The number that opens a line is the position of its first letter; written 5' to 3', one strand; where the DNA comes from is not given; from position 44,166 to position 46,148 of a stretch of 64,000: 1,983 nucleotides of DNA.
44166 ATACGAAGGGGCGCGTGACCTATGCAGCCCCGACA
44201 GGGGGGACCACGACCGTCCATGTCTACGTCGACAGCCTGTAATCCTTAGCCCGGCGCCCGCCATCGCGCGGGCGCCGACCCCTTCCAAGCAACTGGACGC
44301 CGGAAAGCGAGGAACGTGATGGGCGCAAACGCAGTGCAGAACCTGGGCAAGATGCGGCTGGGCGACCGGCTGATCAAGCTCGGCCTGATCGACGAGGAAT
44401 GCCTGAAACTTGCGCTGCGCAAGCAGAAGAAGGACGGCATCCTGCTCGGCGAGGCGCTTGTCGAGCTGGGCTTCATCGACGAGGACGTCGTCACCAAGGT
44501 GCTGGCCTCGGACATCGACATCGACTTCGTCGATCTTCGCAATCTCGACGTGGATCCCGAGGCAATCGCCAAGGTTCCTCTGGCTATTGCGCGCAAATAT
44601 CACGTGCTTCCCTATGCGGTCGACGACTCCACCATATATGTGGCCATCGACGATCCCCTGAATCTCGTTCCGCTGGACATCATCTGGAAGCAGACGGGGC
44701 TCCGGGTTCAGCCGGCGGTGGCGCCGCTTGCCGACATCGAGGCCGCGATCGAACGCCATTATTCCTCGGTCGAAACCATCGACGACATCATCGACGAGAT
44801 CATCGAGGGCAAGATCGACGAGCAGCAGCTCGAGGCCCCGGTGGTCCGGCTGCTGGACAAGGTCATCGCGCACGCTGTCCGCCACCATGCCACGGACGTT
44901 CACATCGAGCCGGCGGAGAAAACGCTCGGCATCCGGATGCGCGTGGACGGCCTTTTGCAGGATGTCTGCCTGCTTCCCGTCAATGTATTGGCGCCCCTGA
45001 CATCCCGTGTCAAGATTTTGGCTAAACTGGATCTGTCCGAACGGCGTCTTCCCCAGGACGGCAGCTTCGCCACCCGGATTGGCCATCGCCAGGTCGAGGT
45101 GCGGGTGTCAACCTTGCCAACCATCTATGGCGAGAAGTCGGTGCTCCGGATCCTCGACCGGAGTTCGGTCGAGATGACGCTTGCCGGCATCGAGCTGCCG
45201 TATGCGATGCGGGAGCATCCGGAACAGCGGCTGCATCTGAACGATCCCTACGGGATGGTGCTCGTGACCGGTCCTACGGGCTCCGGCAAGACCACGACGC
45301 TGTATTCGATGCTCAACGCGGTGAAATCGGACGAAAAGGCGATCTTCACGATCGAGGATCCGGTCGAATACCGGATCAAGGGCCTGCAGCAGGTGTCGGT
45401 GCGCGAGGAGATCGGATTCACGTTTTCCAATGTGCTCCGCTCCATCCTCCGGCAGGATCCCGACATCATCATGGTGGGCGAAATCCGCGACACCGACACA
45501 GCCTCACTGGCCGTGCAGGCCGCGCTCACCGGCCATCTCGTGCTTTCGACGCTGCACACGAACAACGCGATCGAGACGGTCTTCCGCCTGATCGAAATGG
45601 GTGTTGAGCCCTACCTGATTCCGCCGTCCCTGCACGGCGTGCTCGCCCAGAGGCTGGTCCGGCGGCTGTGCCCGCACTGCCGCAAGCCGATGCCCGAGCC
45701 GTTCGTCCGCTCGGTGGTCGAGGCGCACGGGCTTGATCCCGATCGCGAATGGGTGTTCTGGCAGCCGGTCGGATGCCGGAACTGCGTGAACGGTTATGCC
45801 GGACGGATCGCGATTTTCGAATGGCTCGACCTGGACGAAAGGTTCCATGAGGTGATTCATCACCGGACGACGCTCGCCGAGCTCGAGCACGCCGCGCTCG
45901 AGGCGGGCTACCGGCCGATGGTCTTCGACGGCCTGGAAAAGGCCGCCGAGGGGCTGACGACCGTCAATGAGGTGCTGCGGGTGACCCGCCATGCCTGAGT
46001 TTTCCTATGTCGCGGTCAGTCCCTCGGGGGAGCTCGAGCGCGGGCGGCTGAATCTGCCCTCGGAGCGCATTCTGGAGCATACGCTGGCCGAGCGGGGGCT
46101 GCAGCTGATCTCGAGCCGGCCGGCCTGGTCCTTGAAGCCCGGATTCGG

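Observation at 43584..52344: Compact, translationally coupled 8-gene type IV filament machine that fits no canonical gene set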

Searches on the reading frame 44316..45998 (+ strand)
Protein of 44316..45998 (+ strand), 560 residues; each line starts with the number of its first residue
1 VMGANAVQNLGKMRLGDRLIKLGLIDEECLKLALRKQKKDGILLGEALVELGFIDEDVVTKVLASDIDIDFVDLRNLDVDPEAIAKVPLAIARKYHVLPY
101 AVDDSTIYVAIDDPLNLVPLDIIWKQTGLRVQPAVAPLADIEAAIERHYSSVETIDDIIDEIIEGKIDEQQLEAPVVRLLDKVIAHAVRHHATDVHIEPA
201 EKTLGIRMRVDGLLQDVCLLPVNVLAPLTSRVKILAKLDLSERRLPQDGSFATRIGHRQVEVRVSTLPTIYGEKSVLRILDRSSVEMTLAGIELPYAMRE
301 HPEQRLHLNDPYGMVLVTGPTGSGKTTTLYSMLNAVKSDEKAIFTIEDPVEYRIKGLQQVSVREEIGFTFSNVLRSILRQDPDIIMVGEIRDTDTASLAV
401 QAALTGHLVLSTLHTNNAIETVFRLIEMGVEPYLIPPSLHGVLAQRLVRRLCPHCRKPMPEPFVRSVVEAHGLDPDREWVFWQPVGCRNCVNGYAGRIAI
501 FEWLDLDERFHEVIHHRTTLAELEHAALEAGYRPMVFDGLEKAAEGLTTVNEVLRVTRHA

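Call 3: search_protein_families(library=pfam, proteins=[window:44316-45998:+], max_evalue=0.01)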
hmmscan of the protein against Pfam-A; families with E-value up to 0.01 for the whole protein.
window:44316-45998:+ (560 aa): 11 families
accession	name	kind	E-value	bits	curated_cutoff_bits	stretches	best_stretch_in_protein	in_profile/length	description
PF00437.27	T2SSE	-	1.4e-128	429.1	24.9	1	170-555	2-370/370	Type II/IV secretion system protein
PF05157.20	MshEN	-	2.3e-22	79.2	23.1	1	68-152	2-87/90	MshEN domain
PF13191.12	AAA_16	-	2.8e-05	25.1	32.6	1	309-451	22-120/167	AAA ATPase domain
PF25199.1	nSTAND_NTPase5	-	0.00038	20.7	34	1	310-357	39-87/145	Novel STAND NTPase 5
PF20720.3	nSTAND3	-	0.00058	20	27.2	1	312-351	17-56/155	Novel STAND NTPase 3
PF13401.12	AAA_22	-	0.0014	19.4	27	1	313-349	6-42/130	AAA domain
PF13555.12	AAA_29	-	0.0055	16.9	27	0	310-330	20-40/61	P-loop containing region of AAA domain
PF13476.12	AAA_23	-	0.0058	17.7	27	0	304-332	13-39/201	AAA domain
PF00005.33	ABC_tran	-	0.007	17.4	25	0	314-372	13-67/137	ABC transporter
PF13173.12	AAA_14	-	0.0075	16.7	27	0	314-401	4-82/129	AAA domain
PF12775.13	AAA_7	-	0.0096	15.9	25.8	0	314-346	35-67/181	P-loop containing dynein motor region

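Call 4: search_protein_families(library=ncbifam, proteins=[window:44316-45998:+], max_evalue=0.01)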
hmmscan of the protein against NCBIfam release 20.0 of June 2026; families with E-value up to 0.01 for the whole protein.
window:44316-45998:+ (560 aa): 29 families (the best 25 are shown)
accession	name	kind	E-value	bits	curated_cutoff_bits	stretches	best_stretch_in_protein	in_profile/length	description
TIGR02538.1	type_IV_pilB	equivalog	2.6e-160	534.7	675.65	1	15-558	2-563/564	type IV-A pilus assembly ATPase PilB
TIGR02533.1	type_II_gspE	equivalog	6e-156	519.9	630.25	1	85-557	2-486/486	type II secretion system ATPase GspE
NF007755.0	PRK10436.1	equivalog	8.8e-132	440.1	617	1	90-557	12-459/465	type II secretion system protein GspE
NF053534.1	T4PilAsmATPsTfpB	equivalog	3.1e-126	422.1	850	1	54-557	63-582/584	type IV pilus assembly ATPase TfpB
NF041000.1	ATPase_ComGA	equivalog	1.7e-76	256.8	300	1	182-449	2-266/267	competence type IV pilus ATPase ComGA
TIGR01420.1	pilT_fam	subfamily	6.5e-50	170.3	319.1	1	180-450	2-270/343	PilT/PilU family type 4a pilus ATPase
TIGR02525.1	plasmid_TraJ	equivalog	6.3e-25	87.9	368.3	1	312-428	149-272/372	plasmid transfer ATPase TraJ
TIGR02524.1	dot_icm_DotB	equivalog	1.4e-20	73.9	463.3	1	312-426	134-257/358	Dot/Icm type IV secretion system ATPase DotB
NF058587.1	archaellum_moto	equivalog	1e-19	70.7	550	1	315-427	278-395/527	archaellum flagellar ATPase motor FlaI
NF008411.1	PRK11234.1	equivalog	3e-17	62.3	1170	1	13-171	482-637/723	cyclic di-3',5'-guanylate-activated glycosyltransferase NfrB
TIGR02782.1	TrbB_P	equivalog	5e-15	55.6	304.55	1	315-426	139-253/303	P-type conjugative transfer ATPase TrbB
NF053729.1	c-di-GMP_motif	domain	3.9e-14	52.2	38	1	14-64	1-51/53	cyclic di-GMP-binding domain-containing protein, MshE-related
TIGR02788.1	VirB11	equivalog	1e-13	51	249.95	1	315-428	147-265/308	P-type DNA transfer ATPase VirB11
NF010469.0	PRK13894.1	subfamily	1.4e-13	50.9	508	1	315-426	152-265/320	conjugal transfer ATPase TrbB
TIGR03819.1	heli_sec_ATPase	hypoth_equivalog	1.9e-13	50.3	373.15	1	315-430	181-302/340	TadA family conjugal transfer-associated ATPase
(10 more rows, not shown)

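Call 11: list_cluster_members(proteins=[P0001, window:44316-45998:+, window:50767-52344:+, window:40659-42833:+])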
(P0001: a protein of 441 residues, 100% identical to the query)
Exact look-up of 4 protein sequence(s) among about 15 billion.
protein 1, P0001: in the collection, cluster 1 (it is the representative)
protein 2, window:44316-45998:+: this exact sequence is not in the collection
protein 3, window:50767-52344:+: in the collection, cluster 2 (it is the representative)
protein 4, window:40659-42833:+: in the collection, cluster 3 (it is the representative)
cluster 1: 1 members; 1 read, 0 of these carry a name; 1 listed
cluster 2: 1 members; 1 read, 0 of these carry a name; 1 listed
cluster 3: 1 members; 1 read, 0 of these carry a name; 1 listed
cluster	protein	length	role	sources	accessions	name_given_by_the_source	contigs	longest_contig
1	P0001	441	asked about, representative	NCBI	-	-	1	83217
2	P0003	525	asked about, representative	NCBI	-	-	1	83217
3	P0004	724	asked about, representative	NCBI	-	-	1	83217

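Call 38: find_homologous_proteins(query=window:44316-45998:+, max_evalue=1e-50)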
Query window:44316-45998:+ (560 aa): 7999 proteins with E <= 1e-50 among 8000 candidates; the best 120 are listed.
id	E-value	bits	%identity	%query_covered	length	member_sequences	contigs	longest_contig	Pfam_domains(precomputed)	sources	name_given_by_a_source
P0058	0.0e+0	1242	100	100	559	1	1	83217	PF05157.21,PF00437.27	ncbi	-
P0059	0.0e+0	1132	90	100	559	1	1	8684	PF05157.21,PF00437.27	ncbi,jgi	-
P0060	4.0e-287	971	76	99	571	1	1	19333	PF05157.21,PF00437.27,PF25199.2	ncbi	ncbi:MAG: GspE/PulE family protein [Mariprofundaceae bacterium]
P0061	1.5e-232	791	61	98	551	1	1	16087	PF05157.21,PF00437.27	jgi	-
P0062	4.4e-217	740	57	99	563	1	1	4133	PF05157.21,PF00437.27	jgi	-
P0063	2.6e-194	665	88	59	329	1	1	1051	PF00437.27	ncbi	ncbi:MAG: type II/IV secretion system protein, partial [Gammaproteobacteria bacterium]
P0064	2.2e-144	500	47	98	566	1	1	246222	PF05157.21,PF00437.27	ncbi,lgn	-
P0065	7.0e-142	492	44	97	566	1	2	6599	PF05157.21,PF00437.27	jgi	jgi:type IV pilus assembly protein PilB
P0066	3.1e-141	490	47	97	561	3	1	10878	PF05157.21,PF00437.27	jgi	-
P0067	6.2e-141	489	46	97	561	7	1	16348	PF05157.21,PF00437.27,PF13191.13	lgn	-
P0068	7.9e-141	489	45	98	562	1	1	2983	PF05157.21,PF00437.27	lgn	-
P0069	9.4e-141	488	44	90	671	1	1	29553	PF05157.21,PF00437.27,PF13555.13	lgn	-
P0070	1.7e-140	488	46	97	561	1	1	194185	PF05157.21,PF00437.27,PF13191.13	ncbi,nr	ncbi:MAG: type II secretion system ATPase GspE [candidate division KSB1 bacterium]|nr:type II secret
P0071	3.9e-140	486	44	97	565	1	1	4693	PF05157.21,PF00437.27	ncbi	-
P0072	4.2e-140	486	43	99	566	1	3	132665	PF05157.21,PF00437.27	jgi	-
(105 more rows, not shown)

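Call 39: find_encoding_contigs(protein=P0060, flank=10000, max_places=2)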
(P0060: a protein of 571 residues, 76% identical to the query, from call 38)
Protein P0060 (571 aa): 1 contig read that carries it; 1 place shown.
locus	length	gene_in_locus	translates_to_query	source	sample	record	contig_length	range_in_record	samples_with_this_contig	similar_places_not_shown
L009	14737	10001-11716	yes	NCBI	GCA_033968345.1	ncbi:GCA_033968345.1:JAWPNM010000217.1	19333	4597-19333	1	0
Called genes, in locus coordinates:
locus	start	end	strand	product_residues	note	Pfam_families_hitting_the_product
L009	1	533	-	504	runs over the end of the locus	PF00291:PALP, PF00585:Thr_dehydrat_C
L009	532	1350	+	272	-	PF01063:Aminotran_4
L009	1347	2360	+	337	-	PF02618:YceG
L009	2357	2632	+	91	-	-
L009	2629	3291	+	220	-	PF02223:Thymidylate_kin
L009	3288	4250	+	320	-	PF13177:DNA_pol3_delta2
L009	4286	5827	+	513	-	PF00133:tRNA-synt_1, PF01406:tRNA-synt_1e, PF09334:tRNA-synt_1g, PF00133:tRNA-synt_1, PF01406:tRNA-synt_1e (weak), PF19303:Anticodon_3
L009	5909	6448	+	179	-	PF09835:DUF2062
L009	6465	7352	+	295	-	PF03881:Fructosamin_kin, PF01636:APH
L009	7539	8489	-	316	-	PF08003:Methyltransf_9, PF13489:Methyltransf_23, PF13847:Methyltransf_31, PF08241:Methyltransf_11, PF08242:Methyltransf_12, PF13649:Methyltransf_25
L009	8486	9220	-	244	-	PF01209:Ubie_methyltran (weak), PF13847:Methyltransf_31 (weak), PF08241:Methyltransf_11, PF08242:Methyltransf_12, PF13649:Methyltransf_25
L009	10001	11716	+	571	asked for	PF05157:MshEN, PF00437:T2SSE, PF25199:nSTAND_NTPase5 (faint)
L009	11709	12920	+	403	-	PF28597:T2SSF_N (weak), PF00482:T2SSF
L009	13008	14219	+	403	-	-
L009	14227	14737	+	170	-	?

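Call 40: find_encoding_contigs(protein=P0061, flank=10000, max_places=2)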
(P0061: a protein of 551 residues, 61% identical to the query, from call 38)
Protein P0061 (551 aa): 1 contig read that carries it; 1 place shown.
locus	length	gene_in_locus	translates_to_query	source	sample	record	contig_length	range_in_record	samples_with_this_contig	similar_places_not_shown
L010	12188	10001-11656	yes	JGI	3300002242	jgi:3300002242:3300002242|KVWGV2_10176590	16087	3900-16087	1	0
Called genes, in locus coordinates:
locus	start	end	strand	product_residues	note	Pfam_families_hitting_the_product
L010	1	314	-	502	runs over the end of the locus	-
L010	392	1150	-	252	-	-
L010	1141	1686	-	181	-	PF02075:RuvC (weak)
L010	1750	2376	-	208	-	-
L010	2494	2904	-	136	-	-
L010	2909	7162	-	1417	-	-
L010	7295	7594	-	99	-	-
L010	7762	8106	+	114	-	-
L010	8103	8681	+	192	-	-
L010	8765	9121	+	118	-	-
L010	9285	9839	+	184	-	PF07963:N_methyl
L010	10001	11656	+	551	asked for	PF05157:MshEN, PF00437:T2SSE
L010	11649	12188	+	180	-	?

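Call 65: search_dna_similar(query=window:44319-45998:+, collection=plasmids, mode=protein, max_rows=40, max_evalue=1e-40)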
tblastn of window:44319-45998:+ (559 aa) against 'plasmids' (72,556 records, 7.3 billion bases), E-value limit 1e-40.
Records with a match: 885; places in all: 937; records where one place covers at least 80% of the query: 71.
Best place of each record, by identity: <60% 885.
By first word of the organism name: Escherichia 427; Pseudomonas 149; Ralstonia 111; Burkholderia 10; Paraburkholderia 10; Bradyrhizobium 8; Cupriavidus 8; Aliiroseovarius 8; Acinetobacter 7; Variovorax 6; and 87 more.
By predicted mobility (MOB-suite, as given by PLSDB): non-mobilizable 584; mobilizable 180; conjugative 121.
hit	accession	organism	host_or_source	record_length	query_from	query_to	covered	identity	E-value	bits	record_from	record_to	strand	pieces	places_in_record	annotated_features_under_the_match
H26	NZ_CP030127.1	Indioceanicola profundi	sediment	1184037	2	556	99%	41.2%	4e-113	377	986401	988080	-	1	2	none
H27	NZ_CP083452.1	Comamonas odontotermitis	cell culture,cucumber rhizosphere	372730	3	557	99%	41.2%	1e-111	373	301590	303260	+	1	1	gspE: type II secretion system ATPase GspE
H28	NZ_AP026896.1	Aeromonas caviae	Microbe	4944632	1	555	99%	40.3%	7e-115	382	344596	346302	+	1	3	none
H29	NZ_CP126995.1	Acidisoma sp. PAMC 29798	cell culture,lichen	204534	13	557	97%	40.7%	2e-109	367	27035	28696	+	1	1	GspE/PulE family protein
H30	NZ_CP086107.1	Skermanella mucosa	single cell,crude oil contaminated ...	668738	7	559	99%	39.5%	8e-100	338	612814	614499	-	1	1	ATPase, T2SS/T4P/T4SS family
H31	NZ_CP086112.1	Skermanella rosea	single cell,hydrocarbon-contaminated ...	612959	7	559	99%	39.5%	9e-100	338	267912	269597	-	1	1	ATPase, T2SS/T4P/T4SS family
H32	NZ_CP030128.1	Indioceanicola profundi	sediment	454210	14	557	97%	39.5%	8e-106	356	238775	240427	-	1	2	ATPase, T2SS/T4P/T4SS family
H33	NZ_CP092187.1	Deinococcus sp. KNUC1210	Setaria viridis,cell ...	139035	10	556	98%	38.9%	3e-99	337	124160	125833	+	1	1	ATPase, T2SS/T4P/T4SS family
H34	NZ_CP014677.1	Kozakia baliensis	palm brown sugar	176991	22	553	95%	39.9%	4e-105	354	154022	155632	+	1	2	GspE/PulE family protein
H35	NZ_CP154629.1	Acetoanaerobium noterae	cell culture,Sludge of a digestion ...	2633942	11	556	98%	38.7%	1e-116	387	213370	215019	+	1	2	none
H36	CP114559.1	Candidatus Manganitrophus sp.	activated carbon metagenome,metagenomic ...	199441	10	558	98%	37.9%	5e-101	342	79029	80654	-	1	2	ATPase, T2SS/T4P/T4SS family | prepilin-type N-terminal cleavage/methylation domain-containing ...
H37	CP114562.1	Candidatus Manganitrophus sp.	activated carbon metagenome,metagenomic ...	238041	10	558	98%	37.9%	5e-101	342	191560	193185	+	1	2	ATPase, T2SS/T4P/T4SS family | prepilin-type N-terminal cleavage/methylation domain-containing ...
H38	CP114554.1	Candidatus Manganitrophus sp.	activated carbon metagenome,metagenomic ...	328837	10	558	98%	37.9%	5e-101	342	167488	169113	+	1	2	ATPase, T2SS/T4P/T4SS family | prepilin-type N-terminal cleavage/methylation domain-containing ...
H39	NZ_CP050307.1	Rhizobium lusitanum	Oxytropis pumilio,cell culture,root ...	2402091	22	555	96%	38.8%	2e-96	329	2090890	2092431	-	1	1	none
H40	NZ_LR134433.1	Legionella adelaidensis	environmental,Cooling tower water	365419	11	555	97%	37.6%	2e-109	367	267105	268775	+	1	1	GspE/PulE family protein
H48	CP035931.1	Acinetobacter baumannii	Homo sapiens,blood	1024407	32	556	94%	36.0%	5e-97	330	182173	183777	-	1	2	pilB: type IV-A pilus assembly ATPase PilB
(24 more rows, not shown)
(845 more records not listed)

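Call 66: get_annotated_region(hit=H27, flank=10000)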
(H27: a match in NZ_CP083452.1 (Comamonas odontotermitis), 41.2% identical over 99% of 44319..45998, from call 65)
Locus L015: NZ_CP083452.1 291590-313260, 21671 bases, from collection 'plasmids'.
description: Comamonas odontotermitis strain WLL plasmid unnamed1, complete sequence
organism: Comamonas odontotermitis (NCBI taxid 379895)
taxonomy: Bacteria; Pseudomonadota; Betaproteobacteria; Burkholderiales; Comamonadaceae; Comamonas; Comamonas odontotermitis
host: -; source: cell culture,cucumber rhizosphere; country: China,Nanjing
typing (MOB-suite, as given by PLSDB): non-mobilizable
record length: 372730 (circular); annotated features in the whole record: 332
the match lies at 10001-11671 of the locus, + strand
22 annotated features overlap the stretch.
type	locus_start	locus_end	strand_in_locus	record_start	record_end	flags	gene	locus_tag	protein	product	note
CDS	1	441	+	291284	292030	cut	-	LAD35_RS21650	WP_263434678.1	ABC transporter permease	-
CDS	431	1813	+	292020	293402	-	-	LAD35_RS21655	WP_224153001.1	ABC transporter ATP-binding protein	-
CDS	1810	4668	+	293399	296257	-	-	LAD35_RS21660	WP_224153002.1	class I SAM-dependent methyltransferase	-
CDS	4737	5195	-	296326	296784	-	lysM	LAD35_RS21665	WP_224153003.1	peptidoglycan-binding protein LysM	-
CDS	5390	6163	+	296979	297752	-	-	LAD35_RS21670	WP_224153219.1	type III pantothenate kinase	GO:0015937 - coenzyme A biosynthetic process [Evidence IEA]; GO:0016310 - phosphorylation [Evidence IEA]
CDS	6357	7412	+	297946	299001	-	rfbB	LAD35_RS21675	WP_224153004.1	dTDP-glucose 4,6-dehydratase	GO:0019305 - dTDP-rhamnose biosynthetic process [Evidence IEA]; GO:0009243 - O antigen biosynthetic process [Evidence ...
CDS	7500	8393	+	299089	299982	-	rfbD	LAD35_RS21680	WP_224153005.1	dTDP-4-dehydrorhamnose reductase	-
CDS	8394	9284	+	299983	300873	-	rfbA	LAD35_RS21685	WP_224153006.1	glucose-1-phosphate thymidylyltransferase RfbA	GO:0019305 - dTDP-rhamnose biosynthetic process [Evidence IEA]; GO:0009243 - O antigen biosynthetic process [Evidence ...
CDS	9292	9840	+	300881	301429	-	rfbC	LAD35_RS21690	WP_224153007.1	dTDP-4-dehydrorhamnose 3,5-epimerase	GO:0019305 - dTDP-rhamnose biosynthetic process [Evidence IEA]; GO:0009243 - O antigen biosynthetic process [Evidence ...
CDS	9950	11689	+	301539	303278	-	gspE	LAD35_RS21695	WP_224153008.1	type II secretion system ATPase GspE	GO:0015628 - protein secretion by the type II secretion system [Evidence IEA]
CDS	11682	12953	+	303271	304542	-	-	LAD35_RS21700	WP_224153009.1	type II secretion system F family protein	-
CDS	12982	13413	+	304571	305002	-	gspG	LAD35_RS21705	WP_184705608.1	type II secretion system major pseudopilin GspG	GO:0015628 - protein secretion by the type II secretion system [Evidence IEA]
CDS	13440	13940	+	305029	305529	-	-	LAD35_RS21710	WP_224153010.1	GspH/FimT family pseudopilin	-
CDS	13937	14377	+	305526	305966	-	-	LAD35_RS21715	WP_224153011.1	prepilin-type N-terminal cleavage/methylation domain-containing protein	-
CDS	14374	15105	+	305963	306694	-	-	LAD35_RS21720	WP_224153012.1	prepilin-type N-terminal cleavage/methylation domain-containing protein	-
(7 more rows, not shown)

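Call 67: get_annotated_region(hit=H36, flank=10000)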
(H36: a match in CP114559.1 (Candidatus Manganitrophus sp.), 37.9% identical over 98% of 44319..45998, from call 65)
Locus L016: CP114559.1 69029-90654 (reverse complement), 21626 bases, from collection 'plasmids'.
description: MAG: Candidatus Manganitrophus sp. isolate GAC2 plasmid unnamed4, complete sequence
organism: Candidatus Manganitrophus sp. (NCBI taxid 2927580)
taxonomy: Bacteria; Nitrospirota; Nitrospiria; Candidatus Troglogloeales; Candidatus Manganitrophaceae; Candidatus Manganitrophus; Candidatus Manganitrophus sp.
host: -; source: activated carbon metagenome,metagenomic assembly,Carbon granules from GAC filter; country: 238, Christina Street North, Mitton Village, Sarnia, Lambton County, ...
typing (MOB-suite, as given by PLSDB): non-mobilizable
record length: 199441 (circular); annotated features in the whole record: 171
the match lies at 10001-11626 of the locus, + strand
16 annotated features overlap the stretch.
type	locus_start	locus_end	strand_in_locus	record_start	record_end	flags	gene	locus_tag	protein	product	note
CDS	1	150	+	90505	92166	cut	pilM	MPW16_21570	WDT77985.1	pilus assembly protein PilM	-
CDS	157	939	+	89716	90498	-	-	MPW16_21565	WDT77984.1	hypothetical protein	-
CDS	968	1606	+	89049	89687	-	-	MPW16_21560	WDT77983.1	hypothetical protein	-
CDS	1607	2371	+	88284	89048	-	-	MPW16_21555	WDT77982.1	ABC transporter permease subunit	-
CDS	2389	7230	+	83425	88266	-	-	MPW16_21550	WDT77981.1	hypothetical protein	-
CDS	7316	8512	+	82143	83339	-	-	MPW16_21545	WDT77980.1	prepilin-type N-terminal cleavage/methylation domain-containing protein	-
CDS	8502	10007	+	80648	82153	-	-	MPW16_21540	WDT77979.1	prepilin-type N-terminal cleavage/methylation domain-containing protein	-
CDS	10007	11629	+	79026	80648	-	-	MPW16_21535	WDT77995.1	ATPase, T2SS/T4P/T4SS family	-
CDS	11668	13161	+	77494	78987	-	-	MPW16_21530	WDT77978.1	GspE/PulE family protein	-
CDS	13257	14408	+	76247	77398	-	-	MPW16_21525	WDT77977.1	type II secretion system F family protein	-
CDS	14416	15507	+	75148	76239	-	-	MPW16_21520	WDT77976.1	type IV pilus twitching motility protein PilT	-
CDS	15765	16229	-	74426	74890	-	-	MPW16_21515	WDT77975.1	ferritin-like domain-containing protein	-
CDS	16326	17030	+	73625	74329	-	-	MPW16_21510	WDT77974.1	transposase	-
CDS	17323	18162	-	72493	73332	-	-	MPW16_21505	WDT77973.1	replication-relaxation family protein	-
CDS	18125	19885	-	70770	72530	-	-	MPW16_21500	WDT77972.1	CHC2 zinc finger domain-containing protein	-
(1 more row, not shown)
